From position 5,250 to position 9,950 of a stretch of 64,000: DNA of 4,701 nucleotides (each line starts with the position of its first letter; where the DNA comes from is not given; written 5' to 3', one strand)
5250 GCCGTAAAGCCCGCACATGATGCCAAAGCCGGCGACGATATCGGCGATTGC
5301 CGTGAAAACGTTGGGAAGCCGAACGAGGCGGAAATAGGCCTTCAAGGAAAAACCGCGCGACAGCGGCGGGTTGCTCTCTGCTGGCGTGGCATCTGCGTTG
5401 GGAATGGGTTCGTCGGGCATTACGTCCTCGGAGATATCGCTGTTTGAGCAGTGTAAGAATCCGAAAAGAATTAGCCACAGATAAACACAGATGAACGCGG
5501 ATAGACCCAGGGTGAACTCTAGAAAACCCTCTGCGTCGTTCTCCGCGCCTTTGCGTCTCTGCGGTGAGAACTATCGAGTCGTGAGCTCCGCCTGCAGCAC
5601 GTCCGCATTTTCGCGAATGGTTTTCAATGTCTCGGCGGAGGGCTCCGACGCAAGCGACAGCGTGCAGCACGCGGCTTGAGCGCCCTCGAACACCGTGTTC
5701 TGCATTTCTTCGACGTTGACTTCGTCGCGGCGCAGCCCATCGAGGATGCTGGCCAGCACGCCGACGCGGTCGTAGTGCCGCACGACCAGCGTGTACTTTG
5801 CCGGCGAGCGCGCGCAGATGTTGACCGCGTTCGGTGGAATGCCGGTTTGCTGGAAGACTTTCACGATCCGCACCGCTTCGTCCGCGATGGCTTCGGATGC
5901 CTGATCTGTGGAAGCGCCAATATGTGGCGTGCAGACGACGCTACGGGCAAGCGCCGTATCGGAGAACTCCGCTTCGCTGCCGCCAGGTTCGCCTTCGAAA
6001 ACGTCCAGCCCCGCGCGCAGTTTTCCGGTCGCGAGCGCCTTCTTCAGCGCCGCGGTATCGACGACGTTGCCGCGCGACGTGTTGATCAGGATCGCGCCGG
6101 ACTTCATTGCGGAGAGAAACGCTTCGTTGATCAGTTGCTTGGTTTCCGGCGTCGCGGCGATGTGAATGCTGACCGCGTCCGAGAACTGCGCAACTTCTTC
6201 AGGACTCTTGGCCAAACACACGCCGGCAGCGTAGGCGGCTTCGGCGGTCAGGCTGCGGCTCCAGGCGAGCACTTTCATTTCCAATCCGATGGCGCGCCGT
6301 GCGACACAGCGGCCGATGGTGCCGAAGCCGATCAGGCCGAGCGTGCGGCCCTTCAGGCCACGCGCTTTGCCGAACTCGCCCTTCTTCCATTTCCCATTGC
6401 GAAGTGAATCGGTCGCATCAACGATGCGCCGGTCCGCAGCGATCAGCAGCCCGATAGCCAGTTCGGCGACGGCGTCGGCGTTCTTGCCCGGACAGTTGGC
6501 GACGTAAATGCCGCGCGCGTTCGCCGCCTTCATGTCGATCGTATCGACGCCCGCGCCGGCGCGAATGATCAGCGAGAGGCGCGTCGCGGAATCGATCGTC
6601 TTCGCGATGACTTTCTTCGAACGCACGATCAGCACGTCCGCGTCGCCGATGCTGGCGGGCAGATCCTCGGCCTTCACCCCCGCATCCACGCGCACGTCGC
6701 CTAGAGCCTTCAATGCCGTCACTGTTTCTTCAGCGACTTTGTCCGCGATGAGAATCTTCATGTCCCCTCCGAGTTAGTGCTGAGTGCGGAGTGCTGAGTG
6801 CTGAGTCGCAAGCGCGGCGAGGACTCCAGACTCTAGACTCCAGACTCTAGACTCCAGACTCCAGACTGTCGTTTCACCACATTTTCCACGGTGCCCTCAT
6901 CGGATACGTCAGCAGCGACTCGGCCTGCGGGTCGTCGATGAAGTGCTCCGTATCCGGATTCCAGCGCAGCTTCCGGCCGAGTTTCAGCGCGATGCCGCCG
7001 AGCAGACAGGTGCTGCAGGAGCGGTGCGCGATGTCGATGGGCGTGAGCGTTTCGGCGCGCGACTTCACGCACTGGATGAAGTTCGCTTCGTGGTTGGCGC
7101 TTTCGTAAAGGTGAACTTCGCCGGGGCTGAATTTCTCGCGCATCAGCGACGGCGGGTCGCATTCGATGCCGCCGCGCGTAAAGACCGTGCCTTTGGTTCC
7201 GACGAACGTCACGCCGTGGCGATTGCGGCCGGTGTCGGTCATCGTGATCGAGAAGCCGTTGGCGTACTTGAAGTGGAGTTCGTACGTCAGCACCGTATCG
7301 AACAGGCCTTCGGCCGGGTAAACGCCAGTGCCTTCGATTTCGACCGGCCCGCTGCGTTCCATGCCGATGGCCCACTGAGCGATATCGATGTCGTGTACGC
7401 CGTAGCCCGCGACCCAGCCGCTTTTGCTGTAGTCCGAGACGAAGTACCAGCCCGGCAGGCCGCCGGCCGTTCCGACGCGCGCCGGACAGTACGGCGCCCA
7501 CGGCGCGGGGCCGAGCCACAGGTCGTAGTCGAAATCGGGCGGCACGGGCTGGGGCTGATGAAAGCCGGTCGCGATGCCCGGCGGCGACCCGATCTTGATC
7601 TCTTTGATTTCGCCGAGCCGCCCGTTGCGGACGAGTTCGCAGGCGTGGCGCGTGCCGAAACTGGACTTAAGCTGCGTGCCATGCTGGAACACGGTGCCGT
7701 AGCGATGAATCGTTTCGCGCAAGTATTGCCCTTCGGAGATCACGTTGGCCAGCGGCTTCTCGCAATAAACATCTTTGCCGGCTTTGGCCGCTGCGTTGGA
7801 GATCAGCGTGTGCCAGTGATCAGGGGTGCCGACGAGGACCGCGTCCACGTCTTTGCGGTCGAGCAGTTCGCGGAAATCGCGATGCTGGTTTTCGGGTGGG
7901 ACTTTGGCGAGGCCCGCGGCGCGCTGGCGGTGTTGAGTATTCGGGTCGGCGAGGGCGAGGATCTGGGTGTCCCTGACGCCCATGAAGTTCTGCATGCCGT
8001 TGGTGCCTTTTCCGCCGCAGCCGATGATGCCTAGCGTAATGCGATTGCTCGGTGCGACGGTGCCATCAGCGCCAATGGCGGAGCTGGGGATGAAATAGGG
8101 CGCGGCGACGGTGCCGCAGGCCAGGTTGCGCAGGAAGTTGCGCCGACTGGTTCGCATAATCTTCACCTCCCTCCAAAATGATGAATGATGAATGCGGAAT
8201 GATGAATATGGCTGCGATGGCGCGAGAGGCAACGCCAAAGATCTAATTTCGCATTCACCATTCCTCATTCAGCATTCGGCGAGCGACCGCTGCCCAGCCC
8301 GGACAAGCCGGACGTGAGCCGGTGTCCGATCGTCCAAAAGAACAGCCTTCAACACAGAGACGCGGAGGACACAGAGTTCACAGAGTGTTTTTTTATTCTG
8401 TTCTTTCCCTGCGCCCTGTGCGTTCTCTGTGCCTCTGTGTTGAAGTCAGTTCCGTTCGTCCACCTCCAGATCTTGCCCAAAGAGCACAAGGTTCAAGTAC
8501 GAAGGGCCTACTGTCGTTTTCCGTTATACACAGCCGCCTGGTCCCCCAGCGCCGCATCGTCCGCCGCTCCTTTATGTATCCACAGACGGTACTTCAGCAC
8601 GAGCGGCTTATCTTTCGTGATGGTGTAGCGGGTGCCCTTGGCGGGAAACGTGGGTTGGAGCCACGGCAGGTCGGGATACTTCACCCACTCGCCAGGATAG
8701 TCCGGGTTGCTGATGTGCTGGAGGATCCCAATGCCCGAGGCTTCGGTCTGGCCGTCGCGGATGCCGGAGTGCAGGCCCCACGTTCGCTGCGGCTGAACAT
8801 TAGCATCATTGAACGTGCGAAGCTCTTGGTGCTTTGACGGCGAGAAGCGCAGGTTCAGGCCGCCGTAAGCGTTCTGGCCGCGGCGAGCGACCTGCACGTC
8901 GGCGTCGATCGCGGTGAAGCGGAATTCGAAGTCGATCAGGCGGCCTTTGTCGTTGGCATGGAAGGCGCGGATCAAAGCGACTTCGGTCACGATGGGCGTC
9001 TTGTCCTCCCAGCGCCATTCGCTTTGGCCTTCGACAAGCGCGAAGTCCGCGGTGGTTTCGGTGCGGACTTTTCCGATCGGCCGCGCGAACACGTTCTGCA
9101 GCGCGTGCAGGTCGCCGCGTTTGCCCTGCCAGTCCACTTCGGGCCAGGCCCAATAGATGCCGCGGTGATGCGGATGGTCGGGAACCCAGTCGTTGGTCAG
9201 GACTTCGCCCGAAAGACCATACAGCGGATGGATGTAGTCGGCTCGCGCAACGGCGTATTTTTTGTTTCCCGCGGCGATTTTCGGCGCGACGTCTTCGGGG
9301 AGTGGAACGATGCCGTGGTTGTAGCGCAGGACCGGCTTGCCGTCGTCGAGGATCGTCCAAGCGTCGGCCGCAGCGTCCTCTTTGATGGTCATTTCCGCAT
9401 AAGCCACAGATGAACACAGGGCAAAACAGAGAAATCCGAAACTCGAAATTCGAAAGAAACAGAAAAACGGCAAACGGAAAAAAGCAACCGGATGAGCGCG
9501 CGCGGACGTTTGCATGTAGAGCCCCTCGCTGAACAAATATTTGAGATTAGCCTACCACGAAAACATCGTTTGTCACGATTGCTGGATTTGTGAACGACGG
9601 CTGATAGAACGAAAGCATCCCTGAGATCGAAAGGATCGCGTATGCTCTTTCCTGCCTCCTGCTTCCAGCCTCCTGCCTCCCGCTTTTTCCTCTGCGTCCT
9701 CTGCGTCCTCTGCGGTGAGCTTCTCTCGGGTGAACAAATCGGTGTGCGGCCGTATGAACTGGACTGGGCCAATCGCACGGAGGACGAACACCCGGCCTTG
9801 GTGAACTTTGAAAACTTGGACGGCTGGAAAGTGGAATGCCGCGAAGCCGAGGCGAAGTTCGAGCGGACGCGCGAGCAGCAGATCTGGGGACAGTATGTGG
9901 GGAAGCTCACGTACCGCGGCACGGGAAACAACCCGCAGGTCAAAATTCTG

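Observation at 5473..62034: About 13 families of mostly heptameric tandem 'word' repeats fill nearly every intergenic gap, often as inverted arms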

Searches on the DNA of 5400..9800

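Call 57: search_rna_families(source=window, start=5400, end=9800, threshold=evalue, max_evalue=1)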
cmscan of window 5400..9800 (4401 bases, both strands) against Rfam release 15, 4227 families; matches with E-value up to 1: 4.
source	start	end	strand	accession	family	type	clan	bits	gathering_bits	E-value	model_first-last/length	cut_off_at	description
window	8347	8445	+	RF03457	MIR173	Gene; miRNA;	-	23.3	70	0.23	1-102/102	no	MIR173 microRNA precursor family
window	8359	8441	+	RF00073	MIR156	Gene; miRNA;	-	22.1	62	0.44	1-88/88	no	mir-156 microRNA precursor family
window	6038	6113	+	RF01333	CRISPR-DR20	Gene; CRISPR;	-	20.4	42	0.96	1-36/36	no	CRISPR RNA direct repeat element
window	8341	8452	+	RF00690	MIR408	Gene; miRNA;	-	19.4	64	0.31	1-126/126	no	MIR408 microRNA precursor family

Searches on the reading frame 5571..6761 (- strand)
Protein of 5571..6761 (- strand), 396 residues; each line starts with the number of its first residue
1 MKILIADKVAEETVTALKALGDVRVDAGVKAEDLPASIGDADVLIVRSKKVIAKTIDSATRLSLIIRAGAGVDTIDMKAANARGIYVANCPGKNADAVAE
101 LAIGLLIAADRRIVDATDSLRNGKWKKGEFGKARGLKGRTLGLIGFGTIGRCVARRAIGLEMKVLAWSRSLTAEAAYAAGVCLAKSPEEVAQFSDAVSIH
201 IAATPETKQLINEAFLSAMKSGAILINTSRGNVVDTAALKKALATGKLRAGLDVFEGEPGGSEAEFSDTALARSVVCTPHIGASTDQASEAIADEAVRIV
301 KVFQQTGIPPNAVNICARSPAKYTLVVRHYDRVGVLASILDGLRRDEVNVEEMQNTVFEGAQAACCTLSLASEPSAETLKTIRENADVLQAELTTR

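Call 18: search_protein_families(library=pfam, max_evalue=0.01, proteins=[window:5571-6761:-])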
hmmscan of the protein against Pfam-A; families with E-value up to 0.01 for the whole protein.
window:5571-6761:- (396 aa): 5 families
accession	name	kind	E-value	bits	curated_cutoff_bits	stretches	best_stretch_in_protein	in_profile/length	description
PF02826.25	2-Hacid_dh_C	-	1.2e-49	168.5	25.1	1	103-282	1-178/178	D-isomer specific 2-hydroxyacid dehydrogenase, NAD binding domain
PF00389.36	2-Hacid_dh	-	9.8e-29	100.2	24.6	1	3-314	1-134/134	D-isomer specific 2-hydroxyacid dehydrogenase, catalytic domain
PF03446.21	NAD_binding_2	-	5.9e-11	43.1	21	1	141-248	2-112/161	NAD binding domain of 6-phosphogluconate dehydrogenase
PF03807.23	F420_oxidored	-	0.0068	17.4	21.6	0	141-228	2-91/94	NADP oxidoreductase coenzyme F420-dependent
PF22629.2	ACT_AHAS_ss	-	0.0086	16.7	27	0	326-389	2-66/67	AHAS small subunit-like ACT domain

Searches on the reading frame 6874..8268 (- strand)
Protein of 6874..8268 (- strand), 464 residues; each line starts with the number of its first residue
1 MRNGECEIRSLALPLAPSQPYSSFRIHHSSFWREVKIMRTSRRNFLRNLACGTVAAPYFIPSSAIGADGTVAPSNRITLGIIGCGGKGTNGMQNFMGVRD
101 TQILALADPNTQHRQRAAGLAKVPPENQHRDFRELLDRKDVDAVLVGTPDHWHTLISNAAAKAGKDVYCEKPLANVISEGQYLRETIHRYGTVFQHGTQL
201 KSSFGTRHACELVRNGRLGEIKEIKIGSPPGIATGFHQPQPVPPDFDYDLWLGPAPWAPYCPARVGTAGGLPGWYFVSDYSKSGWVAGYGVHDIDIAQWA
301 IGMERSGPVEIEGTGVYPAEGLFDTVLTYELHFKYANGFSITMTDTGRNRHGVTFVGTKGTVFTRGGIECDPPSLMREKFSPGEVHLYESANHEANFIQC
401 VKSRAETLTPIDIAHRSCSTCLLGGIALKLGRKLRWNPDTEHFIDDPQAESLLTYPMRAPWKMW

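Call 18: search_protein_families(library=pfam, max_evalue=0.01, proteins=[window:6874-8268:-])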
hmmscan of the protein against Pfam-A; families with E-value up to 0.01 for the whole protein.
window:6874-8268:- (464 aa): 4 families
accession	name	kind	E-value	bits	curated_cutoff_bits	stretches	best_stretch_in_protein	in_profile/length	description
PF19051.5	GFO_IDH_MocA_C2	-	4e-31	108.9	23.3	1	238-462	44-253/254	Oxidoreductase family, C-terminal alpha/beta domain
PF01408.29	GFO_IDH_MocA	-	2.7e-17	64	24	1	78-196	2-118/120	Oxidoreductase family, NAD-binding Rossmann fold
PF22725.1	GFO_IDH_MocA_C3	-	7.2e-07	29.7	27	1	272-362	33-123/124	GFO/IDH/MocA C-terminal domain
PF02894.22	GFO_IDH_MocA_C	-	0.0012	19.1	22.9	0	278-363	35-128/218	Oxidoreductase family, C-terminal alpha/beta domain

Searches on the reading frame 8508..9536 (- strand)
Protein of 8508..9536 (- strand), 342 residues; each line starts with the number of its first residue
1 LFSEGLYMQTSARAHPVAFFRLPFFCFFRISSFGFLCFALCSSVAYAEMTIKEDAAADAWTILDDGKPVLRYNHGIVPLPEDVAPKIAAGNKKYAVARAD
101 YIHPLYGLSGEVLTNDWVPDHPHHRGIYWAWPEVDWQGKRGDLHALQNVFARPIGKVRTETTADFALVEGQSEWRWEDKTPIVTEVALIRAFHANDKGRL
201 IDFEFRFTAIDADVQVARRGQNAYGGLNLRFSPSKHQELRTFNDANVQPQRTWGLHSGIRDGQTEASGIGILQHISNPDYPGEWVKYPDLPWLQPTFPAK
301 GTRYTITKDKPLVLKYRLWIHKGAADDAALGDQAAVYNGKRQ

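Call 18: search_protein_families(library=pfam, max_evalue=0.01, proteins=[window:8508-9536:-])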
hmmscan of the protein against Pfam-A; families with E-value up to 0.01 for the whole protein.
window:8508-9536:- (342 aa): 1 family
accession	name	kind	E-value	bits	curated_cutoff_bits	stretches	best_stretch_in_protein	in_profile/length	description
PF14100.11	DUF6807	-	5e-33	115.3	27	1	61-331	3-266/270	Family of unknown function (DUF6807)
